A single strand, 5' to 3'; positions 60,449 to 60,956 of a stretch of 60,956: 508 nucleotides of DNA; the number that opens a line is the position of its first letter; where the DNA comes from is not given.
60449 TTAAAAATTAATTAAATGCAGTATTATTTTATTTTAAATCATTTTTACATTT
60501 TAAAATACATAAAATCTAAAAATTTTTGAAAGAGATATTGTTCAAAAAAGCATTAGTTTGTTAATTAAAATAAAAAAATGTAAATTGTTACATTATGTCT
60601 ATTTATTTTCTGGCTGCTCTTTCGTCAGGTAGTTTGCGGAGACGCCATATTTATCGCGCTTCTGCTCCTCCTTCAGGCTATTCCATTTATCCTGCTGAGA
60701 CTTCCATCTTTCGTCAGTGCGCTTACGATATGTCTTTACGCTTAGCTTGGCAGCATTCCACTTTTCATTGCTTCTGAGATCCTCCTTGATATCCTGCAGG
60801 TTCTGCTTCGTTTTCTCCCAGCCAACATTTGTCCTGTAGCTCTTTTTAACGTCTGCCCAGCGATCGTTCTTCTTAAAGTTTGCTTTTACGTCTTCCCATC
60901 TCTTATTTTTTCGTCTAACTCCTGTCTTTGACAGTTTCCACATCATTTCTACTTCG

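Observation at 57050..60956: Tandem array of at least five paralogous cassettes (glycine-zipper mini-TM protein coupled to a Trp-repeat membrane protein) that runs off the window end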

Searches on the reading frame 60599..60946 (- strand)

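Call 3: search_protein_families(library=pfam, max_evalue=1, proteins=[window:60599-60946:-])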
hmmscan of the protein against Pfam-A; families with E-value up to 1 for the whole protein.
window:60599-60946:- (115 aa): 0 families

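Call 4: search_protein_families(library=ncbifam, max_evalue=1, proteins=[window:60599-60946:-])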
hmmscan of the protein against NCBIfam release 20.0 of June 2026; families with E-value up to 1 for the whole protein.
window:60599-60946:- (115 aa): 0 families

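Call 38: search_protein_families(library=padloc, max_evalue=1, proteins=[window:60599-60946:-])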
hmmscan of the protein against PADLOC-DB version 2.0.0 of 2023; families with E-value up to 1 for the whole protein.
window:60599-60946:- (115 aa): 0 families

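Call 39: search_protein_families(library=phrogs, max_evalue=1, proteins=[window:60599-60946:-])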
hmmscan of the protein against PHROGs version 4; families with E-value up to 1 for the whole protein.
window:60599-60946:- (115 aa): 0 families

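Call 72: search_protein_families(library=pfam, max_evalue=10, proteins=[window:60599-60946:-])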
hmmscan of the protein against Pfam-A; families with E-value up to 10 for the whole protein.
window:60599-60946:- (115 aa): 1 family
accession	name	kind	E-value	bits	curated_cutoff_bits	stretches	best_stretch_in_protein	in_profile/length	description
PF05017.19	TMP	-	9.9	7.8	15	0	17-25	1-9/11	TMP repeat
